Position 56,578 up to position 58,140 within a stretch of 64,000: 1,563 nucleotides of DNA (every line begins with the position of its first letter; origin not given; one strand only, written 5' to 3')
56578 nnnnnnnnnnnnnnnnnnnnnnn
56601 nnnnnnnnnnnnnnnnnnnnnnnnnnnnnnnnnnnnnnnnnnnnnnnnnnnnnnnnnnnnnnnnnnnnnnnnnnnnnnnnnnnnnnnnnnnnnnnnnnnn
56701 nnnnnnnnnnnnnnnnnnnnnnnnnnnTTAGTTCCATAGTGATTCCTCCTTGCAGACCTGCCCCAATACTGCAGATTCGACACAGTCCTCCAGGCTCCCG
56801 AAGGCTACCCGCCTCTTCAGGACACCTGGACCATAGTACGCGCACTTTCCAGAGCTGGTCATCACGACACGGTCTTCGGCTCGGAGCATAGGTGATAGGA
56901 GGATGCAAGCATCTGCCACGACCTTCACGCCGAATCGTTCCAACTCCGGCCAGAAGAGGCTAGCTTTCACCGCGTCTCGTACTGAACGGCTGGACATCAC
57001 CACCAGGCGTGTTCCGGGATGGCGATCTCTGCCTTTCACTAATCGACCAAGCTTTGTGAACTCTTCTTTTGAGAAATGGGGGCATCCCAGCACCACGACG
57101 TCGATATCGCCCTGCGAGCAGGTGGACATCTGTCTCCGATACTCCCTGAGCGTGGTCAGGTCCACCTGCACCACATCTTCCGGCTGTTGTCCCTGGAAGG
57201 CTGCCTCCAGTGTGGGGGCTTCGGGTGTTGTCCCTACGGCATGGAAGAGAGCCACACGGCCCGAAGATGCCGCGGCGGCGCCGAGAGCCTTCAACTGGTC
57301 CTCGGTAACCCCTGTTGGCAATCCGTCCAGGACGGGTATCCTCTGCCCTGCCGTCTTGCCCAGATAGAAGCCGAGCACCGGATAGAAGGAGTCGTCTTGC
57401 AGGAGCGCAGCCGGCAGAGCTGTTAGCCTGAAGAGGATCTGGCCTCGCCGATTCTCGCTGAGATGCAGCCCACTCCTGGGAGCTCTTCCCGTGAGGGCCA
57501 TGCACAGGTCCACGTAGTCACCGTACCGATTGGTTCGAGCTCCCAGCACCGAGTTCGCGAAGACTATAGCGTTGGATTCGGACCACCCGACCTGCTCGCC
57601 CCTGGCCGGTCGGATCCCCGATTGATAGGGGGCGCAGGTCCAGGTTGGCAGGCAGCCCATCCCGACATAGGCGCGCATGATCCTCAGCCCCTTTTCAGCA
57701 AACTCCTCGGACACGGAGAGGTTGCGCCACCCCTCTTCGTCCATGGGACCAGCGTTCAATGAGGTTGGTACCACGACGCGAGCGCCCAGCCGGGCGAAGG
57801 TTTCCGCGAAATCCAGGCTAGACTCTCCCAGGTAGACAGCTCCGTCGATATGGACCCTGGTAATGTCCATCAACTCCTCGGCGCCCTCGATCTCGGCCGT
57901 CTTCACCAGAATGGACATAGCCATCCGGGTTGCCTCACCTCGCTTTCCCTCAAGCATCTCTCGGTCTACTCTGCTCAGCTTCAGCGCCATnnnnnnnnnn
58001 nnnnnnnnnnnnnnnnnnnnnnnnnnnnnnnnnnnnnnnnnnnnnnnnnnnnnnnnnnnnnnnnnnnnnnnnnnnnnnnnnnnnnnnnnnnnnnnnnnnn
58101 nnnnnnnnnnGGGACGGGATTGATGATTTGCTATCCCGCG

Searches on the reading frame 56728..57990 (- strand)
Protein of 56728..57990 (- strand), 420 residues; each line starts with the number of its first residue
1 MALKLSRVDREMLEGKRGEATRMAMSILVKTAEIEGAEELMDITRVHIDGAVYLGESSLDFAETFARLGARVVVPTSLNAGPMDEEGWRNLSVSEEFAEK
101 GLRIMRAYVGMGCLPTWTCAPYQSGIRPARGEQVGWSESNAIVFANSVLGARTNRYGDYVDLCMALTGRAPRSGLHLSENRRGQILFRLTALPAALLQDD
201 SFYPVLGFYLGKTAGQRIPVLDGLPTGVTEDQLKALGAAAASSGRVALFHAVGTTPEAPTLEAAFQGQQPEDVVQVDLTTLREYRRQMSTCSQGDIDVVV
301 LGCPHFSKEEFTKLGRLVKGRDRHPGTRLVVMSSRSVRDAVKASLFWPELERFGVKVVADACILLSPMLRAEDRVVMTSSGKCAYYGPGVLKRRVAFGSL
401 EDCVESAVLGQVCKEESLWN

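Call 7: search_protein_families(library=pfam, proteins=[window:56728-57990:-])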
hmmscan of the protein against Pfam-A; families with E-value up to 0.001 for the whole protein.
window:56728-57990:- (420 aa): 1 family
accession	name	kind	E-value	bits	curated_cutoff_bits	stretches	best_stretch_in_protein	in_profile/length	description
PF04412.18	AcnX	-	1.7e-145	485.1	31.5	1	3-405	1-400/400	Aconitase X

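Call 9: find_homologous_proteins(query=window:56728-57990:-, max_evalue=1e-30)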
Query window:56728-57990:- (420 aa): 7994 proteins with E <= 1e-30 among 8000 candidates; the best 120 are listed.
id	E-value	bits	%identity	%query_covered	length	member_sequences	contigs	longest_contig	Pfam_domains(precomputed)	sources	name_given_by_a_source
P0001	1.2e-278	942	100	100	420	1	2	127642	PF28406.1,PF04412.20,PF28403.1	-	-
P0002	5.0e-207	706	87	84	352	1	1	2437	PF28406.1,PF04412.20,PF28403.1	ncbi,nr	ncbi:MAG TPA: aconitase X catalytic domain-containing protein, partial [Chloroflexota bacterium]|nr:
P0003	4.9e-194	663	70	100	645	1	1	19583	PF28406.1,PF01989.25,PF04412.20,PF28403.1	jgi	jgi:predicted aconitase/predicted aconitase with swiveling domain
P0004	1.2e-190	652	68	100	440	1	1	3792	PF28406.1,PF04412.20,PF28403.1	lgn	-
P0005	1.6e-189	648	69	100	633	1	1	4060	PF28406.1,PF01989.25,PF04412.20,PF28403.1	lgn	-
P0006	1.3e-188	645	68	100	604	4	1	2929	PF28406.1,PF01989.25,PF04412.20,PF28403.1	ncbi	ncbi:MAG: aconitase X [Chloroflexota bacterium]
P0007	1.5e-188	645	67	100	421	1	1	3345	PF28406.1,PF04412.20,PF28403.1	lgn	-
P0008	8.2e-188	642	69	100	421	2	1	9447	PF28406.1,PF04412.20,PF28403.1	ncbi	-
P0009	8.2e-188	642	66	100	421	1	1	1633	PF28406.1,PF04412.20,PF28403.1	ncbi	-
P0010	1.4e-187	642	68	100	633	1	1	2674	PF28406.1,PF01989.25,PF04412.20,PF28403.1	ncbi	-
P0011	3.0e-187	641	69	97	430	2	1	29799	PF28406.1,PF04412.20,PF28403.1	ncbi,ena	-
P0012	3.6e-186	637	68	100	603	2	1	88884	PF28406.1,PF01989.25,PF04412.20,PF28403.1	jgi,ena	-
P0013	7.9e-186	636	67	100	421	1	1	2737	PF28406.1,PF04412.20,PF28403.1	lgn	-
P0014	6.6e-185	633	67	100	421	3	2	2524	PF28406.1,PF04412.20,PF28403.1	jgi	-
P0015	8.1e-185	633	65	100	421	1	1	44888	PF28406.1,PF04412.20,PF28403.1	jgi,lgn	jgi:cis-L-3-hydroxyproline dehydratase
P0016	1.6e-184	632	66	100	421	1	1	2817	PF28406.1,PF04412.20,PF28403.1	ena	-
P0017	1.2e-183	629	66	100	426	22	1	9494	PF28406.1,PF04412.20,PF28403.1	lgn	-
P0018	5.6e-183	627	66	100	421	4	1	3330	PF28406.1,PF04412.20,PF28403.1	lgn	-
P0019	7.7e-180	616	64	100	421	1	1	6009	PF28406.1,PF04412.20,PF28403.1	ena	-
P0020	4.0e-178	611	65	100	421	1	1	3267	PF28406.1,PF04412.20,PF28403.1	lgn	-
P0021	8.9e-172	590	64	100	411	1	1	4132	PF28406.1,PF04412.20,PF28403.1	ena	-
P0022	3.9e-161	555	59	97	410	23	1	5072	PF28406.1,PF04412.20,PF28403.1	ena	-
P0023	4.2e-157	541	57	100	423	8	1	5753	PF28406.1,PF04412.20,PF28403.1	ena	-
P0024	2.0e-154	533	57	100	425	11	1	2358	PF28406.1,PF04412.20,PF28403.1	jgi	jgi:predicted aconitase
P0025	3.4e-154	532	59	100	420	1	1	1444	PF28406.1,PF04412.20,PF28403.1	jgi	-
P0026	3.6e-154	532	58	100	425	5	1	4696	PF28406.1,PF04412.20,PF28403.1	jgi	jgi:predicted aconitase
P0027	2.8e-153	529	57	100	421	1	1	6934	PF28406.1,PF04412.20,PF28403.1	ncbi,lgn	-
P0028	9.3e-153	527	57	100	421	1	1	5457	PF28406.1,PF04412.20,PF28403.1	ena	-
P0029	2.5e-152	526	56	100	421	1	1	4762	PF28406.1,PF04412.20,PF28403.1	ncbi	ncbi:MAG TPA: aconitase X catalytic domain-containing protein [Anaerolineales bacterium]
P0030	3.0e-152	525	58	99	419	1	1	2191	PF28406.1,PF04412.20,PF28403.1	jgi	jgi:predicted aconitase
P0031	3.3e-152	525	57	100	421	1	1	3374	PF28406.1,PF04412.20,PF28403.1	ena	-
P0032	3.5e-152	525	57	100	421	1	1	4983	PF28406.1,PF04412.20,PF28403.1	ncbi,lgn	-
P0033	5.9e-152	524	56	100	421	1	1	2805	PF28406.1,PF04412.20,PF28403.1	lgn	-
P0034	1.9e-151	523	57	100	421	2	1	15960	PF28406.1,PF04412.20,PF28403.1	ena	-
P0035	2.4e-151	522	54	100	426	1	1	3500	PF28406.1,PF04412.20,PF28403.1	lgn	-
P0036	2.7e-151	522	58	100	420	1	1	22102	PF28406.1,PF04412.20,PF28403.1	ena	-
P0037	2.9e-151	522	57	100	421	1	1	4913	PF28406.1,PF04412.20,PF28403.1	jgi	jgi:predicted aconitase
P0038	3.2e-151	522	56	100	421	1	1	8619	PF28406.1,PF04412.20,PF28403.1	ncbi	-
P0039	7.2e-151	521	56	100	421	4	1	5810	PF28406.1,PF04412.20,PF28403.1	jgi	jgi:predicted aconitase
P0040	1.2e-150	520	57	100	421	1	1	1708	PF28406.1,PF04412.20,PF28403.1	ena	-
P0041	1.4e-150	520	56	100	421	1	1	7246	PF28406.1,PF04412.20,PF28403.1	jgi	-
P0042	4.5e-150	518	56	100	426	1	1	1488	PF28406.1,PF04412.20,PF28403.1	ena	-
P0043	4.9e-150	518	57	99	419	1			PF28406.1,PF04412.20,PF28403.1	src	-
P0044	6.7e-150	518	57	100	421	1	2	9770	PF28406.1,PF04412.20,PF28403.1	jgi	jgi:predicted aconitase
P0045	6.8e-150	518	58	100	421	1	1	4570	PF28406.1,PF04412.20,PF28403.1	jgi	jgi:predicted aconitase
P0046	7.1e-150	518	56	100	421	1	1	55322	PF28406.1,PF04412.20,PF28403.1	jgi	-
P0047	7.5e-150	517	56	100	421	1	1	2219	PF28406.1,PF04412.20,PF28403.1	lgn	-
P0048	7.7e-150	517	-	-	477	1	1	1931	PF28406.1,PF04412.20,PF28403.1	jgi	jgi:hypothetical protein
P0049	1.2e-149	517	56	99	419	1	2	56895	PF28406.1,PF04412.20,PF28403.1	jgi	jgi:predicted aconitase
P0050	1.7e-149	516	54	100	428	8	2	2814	PF28406.1,PF04412.20,PF28403.1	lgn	-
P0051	2.9e-149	516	56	100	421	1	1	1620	PF28406.1,PF04412.20,PF28403.1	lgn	-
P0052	2.9e-149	516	57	97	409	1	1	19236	PF28406.1,PF04412.20,PF28403.1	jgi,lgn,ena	-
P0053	3.2e-149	515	57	100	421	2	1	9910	PF28406.1,PF04412.20,PF28403.1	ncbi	ncbi:MAG: aconitase X [Anaerolineae bacterium]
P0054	3.8e-149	515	57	99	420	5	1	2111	PF28406.1,PF04412.20,PF28403.1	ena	-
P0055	3.8e-149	515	55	100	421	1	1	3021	PF28406.1,PF04412.20,PF28403.1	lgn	-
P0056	4.0e-149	515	54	100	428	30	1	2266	PF28406.1,PF04412.20,PF28403.1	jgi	-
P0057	4.0e-149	515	56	99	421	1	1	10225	PF28406.1,PF04412.20,PF28403.1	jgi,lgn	jgi:hypothetical protein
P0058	4.3e-149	515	55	100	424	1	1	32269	PF28406.1,PF04412.20,PF28403.1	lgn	-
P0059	4.6e-149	515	56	100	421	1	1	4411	PF28406.1,PF04412.20,PF28403.1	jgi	jgi:predicted aconitase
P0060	5.0e-149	515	55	100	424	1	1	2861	PF28406.1,PF04412.20,PF28403.1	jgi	-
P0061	5.8e-149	515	54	100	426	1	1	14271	PF28406.1,PF04412.20,PF28403.1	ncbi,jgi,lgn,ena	-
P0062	6.0e-149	514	56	100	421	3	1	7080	PF28406.1,PF04412.20,PF28403.1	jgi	jgi:predicted aconitase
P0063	6.2e-149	514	54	100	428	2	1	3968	PF28406.1,PF04412.20,PF28403.1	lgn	-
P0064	6.5e-149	514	57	100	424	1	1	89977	PF28406.1,PF04412.20,PF28403.1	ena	-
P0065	8.0e-149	514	56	100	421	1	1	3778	PF28406.1,PF04412.20,PF28403.1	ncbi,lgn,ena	-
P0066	8.2e-149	514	56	98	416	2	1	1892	PF28406.1,PF04412.20,PF28403.1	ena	-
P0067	8.3e-149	514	55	100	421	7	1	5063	PF28406.1,PF04412.20,PF28403.1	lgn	-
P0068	8.4e-149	514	56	100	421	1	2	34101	PF28406.1,PF04412.20,PF28403.1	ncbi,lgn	-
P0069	8.5e-149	514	55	100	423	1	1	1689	PF28406.1,PF04412.20,PF28403.1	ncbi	-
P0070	8.5e-149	514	57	100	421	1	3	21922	PF28406.1,PF04412.20,PF28403.1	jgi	jgi:predicted aconitase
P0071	8.6e-149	514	56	100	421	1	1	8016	PF28406.1,PF04412.20,PF28403.1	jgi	-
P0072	9.8e-149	514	54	100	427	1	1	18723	PF28406.1,PF04412.20,PF28403.1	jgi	-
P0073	9.8e-149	514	57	96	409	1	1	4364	PF28406.1,PF04412.20,PF28403.1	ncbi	-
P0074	1.1e-148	514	57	97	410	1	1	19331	PF28406.1,PF04412.20,PF28403.1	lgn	-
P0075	1.2e-148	513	57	100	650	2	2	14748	PF28406.1,PF04412.20,PF28403.1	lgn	-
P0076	1.3e-148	513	56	100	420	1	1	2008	PF28406.1,PF04412.20,PF28403.1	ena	-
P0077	1.3e-148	513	56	100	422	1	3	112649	PF28406.1,PF04412.20,PF28403.1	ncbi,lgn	-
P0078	1.4e-148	513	54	100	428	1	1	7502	PF28406.1,PF04412.20,PF28403.1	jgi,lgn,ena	jgi:hypothetical protein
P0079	1.6e-148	513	54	99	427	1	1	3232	PF28406.1,PF04412.20,PF28403.1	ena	-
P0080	1.7e-148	513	58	100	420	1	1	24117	PF28406.1,PF04412.20,PF28403.1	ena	-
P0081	1.8e-148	513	56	100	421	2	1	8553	PF28406.1,PF04412.20,PF28403.1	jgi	jgi:predicted aconitase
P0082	1.8e-148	513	55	100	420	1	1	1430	PF28406.1,PF04412.20,PF28403.1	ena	-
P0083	1.9e-148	513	56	100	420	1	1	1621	PF28406.1,PF04412.20,PF28403.1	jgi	jgi:predicted aconitase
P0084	2.0e-148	513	56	100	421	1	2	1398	PF28406.1,PF04412.20,PF28403.1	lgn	-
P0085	2.1e-148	513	57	100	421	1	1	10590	PF28406.1,PF04412.20,PF28403.1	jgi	jgi:predicted aconitase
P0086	2.2e-148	513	52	100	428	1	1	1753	PF28406.1,PF04412.20,PF28403.1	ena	-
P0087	2.3e-148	513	55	100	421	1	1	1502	PF28406.1,PF04412.20,PF28403.1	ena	-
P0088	2.5e-148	512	58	100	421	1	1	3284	PF28406.1,PF04412.20,PF28403.1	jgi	jgi:predicted aconitase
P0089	2.7e-148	512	53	100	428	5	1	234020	PF28406.1,PF04412.20,PF28403.1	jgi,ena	-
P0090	3.0e-148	512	55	100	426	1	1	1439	PF28406.1,PF04412.20,PF28403.1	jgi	jgi:predicted aconitase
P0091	3.0e-148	512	57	100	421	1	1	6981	PF28406.1,PF04412.20,PF28403.1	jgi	jgi:predicted aconitase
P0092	3.5e-148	512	54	100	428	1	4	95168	PF28406.1,PF04412.20,PF28403.1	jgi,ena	-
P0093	3.7e-148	512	55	100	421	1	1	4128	PF28406.1,PF04412.20,PF28403.1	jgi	jgi:predicted aconitase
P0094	3.9e-148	512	57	100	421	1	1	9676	PF28406.1,PF04412.20,PF28403.1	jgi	jgi:predicted aconitase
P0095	4.3e-148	512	57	100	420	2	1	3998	PF28406.1,PF04412.20,PF28403.1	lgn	-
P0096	4.5e-148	512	55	100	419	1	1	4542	PF28406.1,PF04412.20,PF28403.1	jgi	jgi:cis-L-3-hydroxyproline dehydratase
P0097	4.6e-148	512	57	100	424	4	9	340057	PF28406.1,PF04412.20,PF28403.1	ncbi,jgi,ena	-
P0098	4.7e-148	512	56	99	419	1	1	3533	PF28406.1,PF04412.20,PF28403.1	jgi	jgi:predicted aconitase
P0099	4.9e-148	512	56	100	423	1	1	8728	PF28406.1,PF04412.20,PF28403.1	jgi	jgi:hypothetical protein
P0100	5.0e-148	511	56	99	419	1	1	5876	PF28406.1,PF04412.20,PF28403.1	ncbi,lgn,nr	ncbi:MAG TPA: aconitase X catalytic domain-containing protein [Bryobacteraceae bacterium]|nr:aconita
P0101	5.0e-148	511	57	100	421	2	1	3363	PF28406.1,PF04412.20,PF28403.1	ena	-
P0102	5.3e-148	511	56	100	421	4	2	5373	PF28406.1,PF04412.20,PF28403.1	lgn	-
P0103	5.3e-148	511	55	100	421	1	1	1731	PF28406.1,PF04412.20,PF28403.1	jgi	jgi:predicted aconitase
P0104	5.8e-148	511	56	100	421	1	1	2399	PF28406.1,PF04412.20,PF28403.1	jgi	jgi:predicted aconitase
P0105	6.0e-148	511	57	100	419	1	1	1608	PF28406.1,PF04412.20,PF28403.1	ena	-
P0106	6.3e-148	511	55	100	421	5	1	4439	PF28406.1,PF04412.20,PF28403.1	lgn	-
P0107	6.5e-148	511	54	100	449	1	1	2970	PF28406.1,PF04412.20,PF28403.1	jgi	-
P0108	6.9e-148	511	54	100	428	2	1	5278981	PF28406.1,PF04412.20,PF28403.1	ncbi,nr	ncbi:MAG: aconitase X catalytic domain-containing protein [Phycisphaerales bacterium]|nr:MAG: aconit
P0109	7.0e-148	511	56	100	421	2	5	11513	PF28406.1,PF04412.20,PF28403.1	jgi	jgi:predicted aconitase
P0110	7.1e-148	511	56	99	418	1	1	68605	PF28406.1,PF04412.20,PF28403.1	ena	-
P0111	7.3e-148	511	56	100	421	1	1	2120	PF28406.1,PF04412.20,PF28403.1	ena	-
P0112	8.9e-148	511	57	98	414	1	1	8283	PF28406.1,PF04412.20,PF28403.1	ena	-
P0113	9.4e-148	511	53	100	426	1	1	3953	PF28406.1,PF04412.20,PF28403.1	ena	-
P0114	1.0e-147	510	56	99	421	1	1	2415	PF28406.1,PF04412.20,PF28403.1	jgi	jgi:predicted aconitase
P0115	1.2e-147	510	56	100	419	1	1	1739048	PF28406.1,PF04412.20,PF28403.1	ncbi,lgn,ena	-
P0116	1.3e-147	510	55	100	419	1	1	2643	PF28406.1,PF04412.20,PF28403.1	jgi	jgi:predicted aconitase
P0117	1.3e-147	510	57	100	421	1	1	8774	PF28406.1,PF04412.20,PF28403.1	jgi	jgi:predicted aconitase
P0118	1.3e-147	510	55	100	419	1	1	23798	PF28406.1,PF04412.20,PF28403.1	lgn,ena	-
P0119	1.4e-147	510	56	100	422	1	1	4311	PF28406.1,PF04412.20,PF28403.1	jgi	jgi:predicted aconitase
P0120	1.5e-147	510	57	100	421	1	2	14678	PF28406.1,PF04412.20,PF28403.1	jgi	jgi:predicted aconitase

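Call 10: find_related_loci(query=window:56728-57990:-, collection=genome_contigs, flank=6000)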
Query window:56728-57990:- (420 aa) in genome_contigs; peptide patterns used: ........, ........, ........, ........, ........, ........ (x = any residue, [..] = any of these).
72 stretches matched a pattern, but none encodes a relative of the query by tblastn (E <= 1e-3).
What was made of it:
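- Tried and rejected: Single-protein scan of genome_contigs found nothing (call 10).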

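Call 11: find_encoding_contigs(protein=P0003, flank=6000, max_places=3)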
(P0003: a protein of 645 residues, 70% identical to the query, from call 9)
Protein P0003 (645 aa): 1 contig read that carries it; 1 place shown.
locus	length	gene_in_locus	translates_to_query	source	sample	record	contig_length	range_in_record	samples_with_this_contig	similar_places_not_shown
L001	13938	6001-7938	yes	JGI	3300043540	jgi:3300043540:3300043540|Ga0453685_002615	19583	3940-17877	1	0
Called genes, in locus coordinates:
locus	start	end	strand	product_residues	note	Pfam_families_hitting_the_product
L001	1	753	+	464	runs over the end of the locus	PF00890:FAD_binding_2 (weak), PF01266:DAO (weak), PF01494:FAD_binding_3 (weak), PF03486:HI0933_like (weak), PF07992:Pyr_redox_2, PF12831:FAD_oxidored, PF13450:NAD_binding_8 (weak), PF17806:SO_alpha_A3, +3 more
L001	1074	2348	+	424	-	PF13433:Peripla_BP_5, PF13458:Peripla_BP_6, PF01094:ANF_receptor, PF13433:Peripla_BP_5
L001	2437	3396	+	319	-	PF02653:BPD_transp_2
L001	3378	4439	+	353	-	PF02653:BPD_transp_2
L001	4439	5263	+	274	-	PF13604:AAA_30 (faint), PF00005:ABC_tran, PF13304:AAA_21 (faint), PF12399:BCA_ABC_TP_C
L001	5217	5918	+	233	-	PF00005:ABC_tran, PF13304:AAA_21 (faint), PF12399:BCA_ABC_TP_C (weak)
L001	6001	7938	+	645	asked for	PF04412:AcnX, PF28403:AcnX_2nd, PF28406:AcnX_3rd, PF01989:AcnX_swivel_put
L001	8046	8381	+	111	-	PF13510:Fer2_4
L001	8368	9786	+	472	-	PF00890:FAD_binding_2 (weak), PF01266:DAO (weak), PF01494:FAD_binding_3 (weak), PF07992:Pyr_redox_2, PF12831:FAD_oxidored, PF13450:NAD_binding_8, PF04324:Fer2_BFD, PF17806:SO_alpha_A3, +4 more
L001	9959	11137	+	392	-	PF05544:Pro_racemase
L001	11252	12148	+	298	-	PF00701:DHDPS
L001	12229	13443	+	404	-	PF00890:FAD_binding_2, PF01266:DAO, PF07992:Pyr_redox_2 (faint), PF12831:FAD_oxidored (weak), PF13450:NAD_binding_8 (weak)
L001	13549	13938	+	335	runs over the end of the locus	PF05544:Pro_racemase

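Call 12: find_encoding_contigs(protein=P0012, flank=6000, max_places=3)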
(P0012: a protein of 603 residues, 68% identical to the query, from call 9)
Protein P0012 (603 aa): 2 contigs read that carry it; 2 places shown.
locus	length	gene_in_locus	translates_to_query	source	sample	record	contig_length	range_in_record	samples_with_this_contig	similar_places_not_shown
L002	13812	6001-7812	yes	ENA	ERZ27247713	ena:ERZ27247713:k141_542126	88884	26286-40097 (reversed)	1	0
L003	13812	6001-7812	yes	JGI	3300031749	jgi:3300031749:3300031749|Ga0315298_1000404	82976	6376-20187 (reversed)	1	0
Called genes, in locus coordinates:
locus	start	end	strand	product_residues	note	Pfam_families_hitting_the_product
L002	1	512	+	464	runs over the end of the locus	PF00890:FAD_binding_2 (weak), PF01266:DAO (weak), PF01494:FAD_binding_3 (weak), PF03486:HI0933_like (weak), PF07992:Pyr_redox_2, PF12831:FAD_oxidored, PF13450:NAD_binding_8 (weak), PF17806:SO_alpha_A3, +4 more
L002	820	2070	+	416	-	PF13433:Peripla_BP_5, PF13458:Peripla_BP_6, PF01094:ANF_receptor, PF13433:Peripla_BP_5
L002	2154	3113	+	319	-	PF02653:BPD_transp_2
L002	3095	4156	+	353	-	PF02653:BPD_transp_2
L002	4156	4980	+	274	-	PF13604:AAA_30 (faint), PF00005:ABC_tran, PF13304:AAA_21 (faint), PF12399:BCA_ABC_TP_C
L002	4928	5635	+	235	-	PF00005:ABC_tran, PF13304:AAA_21 (faint), PF12399:BCA_ABC_TP_C (weak)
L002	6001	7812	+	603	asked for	PF04412:AcnX, PF28403:AcnX_2nd, PF28406:AcnX_3rd, PF01989:AcnX_swivel_put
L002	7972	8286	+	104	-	PF13510:Fer2_4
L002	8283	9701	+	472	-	PF00890:FAD_binding_2 (weak), PF01134:GIDA (weak), PF01266:DAO (weak), PF07992:Pyr_redox_2, PF12831:FAD_oxidored, PF13450:NAD_binding_8, PF04324:Fer2_BFD, PF17806:SO_alpha_A3, +6 more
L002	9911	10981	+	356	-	PF05544:Pro_racemase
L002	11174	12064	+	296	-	PF00701:DHDPS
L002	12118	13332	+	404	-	PF00890:FAD_binding_2, PF01266:DAO, PF07992:Pyr_redox_2 (faint), PF13450:NAD_binding_8 (weak)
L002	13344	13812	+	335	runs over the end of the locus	PF05544:Pro_racemase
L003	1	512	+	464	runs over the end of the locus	PF00890:FAD_binding_2 (weak), PF01266:DAO (weak), PF01494:FAD_binding_3 (weak), PF03486:HI0933_like (weak), PF07992:Pyr_redox_2, PF12831:FAD_oxidored, PF13450:NAD_binding_8 (weak), PF17806:SO_alpha_A3, +4 more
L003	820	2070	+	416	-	PF13433:Peripla_BP_5, PF13458:Peripla_BP_6, PF01094:ANF_receptor, PF13433:Peripla_BP_5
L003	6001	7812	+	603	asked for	PF04412:AcnX, PF28403:AcnX_2nd, PF28406:AcnX_3rd, PF01989:AcnX_swivel_put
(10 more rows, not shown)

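Call 13: find_encoding_contigs(protein=P0015, flank=6000, max_places=3)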
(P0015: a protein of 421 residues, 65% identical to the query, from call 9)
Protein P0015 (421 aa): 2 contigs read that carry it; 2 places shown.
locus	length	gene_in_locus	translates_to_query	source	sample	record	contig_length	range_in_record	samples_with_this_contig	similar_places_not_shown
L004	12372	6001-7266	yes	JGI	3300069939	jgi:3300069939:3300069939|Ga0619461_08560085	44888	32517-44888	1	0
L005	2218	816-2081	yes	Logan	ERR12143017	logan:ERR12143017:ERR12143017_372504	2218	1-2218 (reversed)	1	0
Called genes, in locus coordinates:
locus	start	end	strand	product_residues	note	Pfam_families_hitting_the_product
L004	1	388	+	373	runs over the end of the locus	PF01321:Creatinase_N, PF00557:Peptidase_M24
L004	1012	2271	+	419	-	PF13433:Peripla_BP_5 (weak), PF13458:Peripla_BP_6, PF01094:ANF_receptor, PF13433:Peripla_BP_5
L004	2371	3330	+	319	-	PF02653:BPD_transp_2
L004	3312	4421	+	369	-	PF02653:BPD_transp_2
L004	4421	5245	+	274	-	PF00005:ABC_tran, PF13304:AAA_21 (faint), PF12399:BCA_ABC_TP_C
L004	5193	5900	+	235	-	PF00005:ABC_tran, PF13304:AAA_21 (faint), PF12399:BCA_ABC_TP_C (faint)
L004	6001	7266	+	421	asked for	PF04412:AcnX, PF28403:AcnX_2nd, PF28406:AcnX_3rd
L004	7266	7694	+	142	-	PF01989:AcnX_swivel_put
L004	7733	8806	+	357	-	PF05544:Pro_racemase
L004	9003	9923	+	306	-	PF00701:DHDPS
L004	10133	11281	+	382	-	PF00890:FAD_binding_2 (weak), PF01266:DAO, PF01946:Thi4 (faint), PF13450:NAD_binding_8 (faint)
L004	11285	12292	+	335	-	PF05544:Pro_racemase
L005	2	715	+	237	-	?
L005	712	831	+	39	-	-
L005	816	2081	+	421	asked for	PF04412:AcnX, PF28403:AcnX_2nd, PF28406:AcnX_3rd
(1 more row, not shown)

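Call 14: find_encoding_contigs(protein=P0011, flank=6000, max_places=3)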
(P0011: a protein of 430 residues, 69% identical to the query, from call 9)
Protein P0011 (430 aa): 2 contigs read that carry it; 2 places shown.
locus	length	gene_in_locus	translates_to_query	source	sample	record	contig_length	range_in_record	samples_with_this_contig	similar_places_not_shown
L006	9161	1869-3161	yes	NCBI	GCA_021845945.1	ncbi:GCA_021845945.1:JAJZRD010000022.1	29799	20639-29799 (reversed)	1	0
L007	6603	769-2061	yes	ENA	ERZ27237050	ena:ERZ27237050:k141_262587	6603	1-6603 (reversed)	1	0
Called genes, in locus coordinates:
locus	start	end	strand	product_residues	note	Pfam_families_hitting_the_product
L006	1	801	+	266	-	?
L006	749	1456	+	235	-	PF00005:ABC_tran, PF13304:AAA_21 (faint), PF12399:BCA_ABC_TP_C (faint)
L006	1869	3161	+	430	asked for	PF04412:AcnX, PF28403:AcnX_2nd, PF28406:AcnX_3rd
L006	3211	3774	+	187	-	PF01989:AcnX_swivel_put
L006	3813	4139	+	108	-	PF13510:Fer2_4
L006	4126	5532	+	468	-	PF00890:FAD_binding_2 (weak), PF01266:DAO (weak), PF03486:HI0933_like (weak), PF07992:Pyr_redox_2, PF12831:FAD_oxidored, PF13450:NAD_binding_8, PF04324:Fer2_BFD, PF17806:SO_alpha_A3, +2 more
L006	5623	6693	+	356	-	PF05544:Pro_racemase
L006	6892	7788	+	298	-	PF00701:DHDPS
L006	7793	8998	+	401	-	PF00070:Pyr_redox (faint), PF00890:FAD_binding_2 (weak), PF01266:DAO, PF07992:Pyr_redox_2 (faint), PF12831:FAD_oxidored (weak), PF13450:NAD_binding_8 (faint)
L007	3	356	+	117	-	?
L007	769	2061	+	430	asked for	PF04412:AcnX, PF28403:AcnX_2nd, PF28406:AcnX_3rd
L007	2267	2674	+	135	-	PF01989:AcnX_swivel_put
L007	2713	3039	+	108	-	PF13510:Fer2_4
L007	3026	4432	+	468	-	PF00890:FAD_binding_2 (weak), PF01266:DAO (weak), PF03486:HI0933_like (weak), PF07992:Pyr_redox_2, PF12831:FAD_oxidored, PF13450:NAD_binding_8, PF04324:Fer2_BFD, PF17806:SO_alpha_A3, +2 more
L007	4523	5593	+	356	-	PF05544:Pro_racemase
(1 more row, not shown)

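Call 17: find_encoding_contigs(protein=P0002, flank=6000, max_places=4)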
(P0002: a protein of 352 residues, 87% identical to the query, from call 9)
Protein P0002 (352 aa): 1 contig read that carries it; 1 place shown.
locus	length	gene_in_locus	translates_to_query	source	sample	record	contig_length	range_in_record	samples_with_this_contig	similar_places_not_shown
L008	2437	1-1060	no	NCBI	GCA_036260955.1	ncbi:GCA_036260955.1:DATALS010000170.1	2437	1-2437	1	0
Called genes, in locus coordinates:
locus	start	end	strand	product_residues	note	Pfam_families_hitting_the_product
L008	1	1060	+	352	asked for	PF04412:AcnX, PF28403:AcnX_2nd, PF28406:AcnX_3rd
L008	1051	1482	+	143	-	PF01989:AcnX_swivel_put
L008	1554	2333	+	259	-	PF25213:HVO_A0261_N (weak), PF09339:HTH_IclR, PF01978:TrmB (weak), PF12802:MarR_2, PF01614:IclR_C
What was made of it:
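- Tried and rejected: The only close relative (87% protein identity, L008) is cut inside acnX-L, so its upstream region is unknown (call 17).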
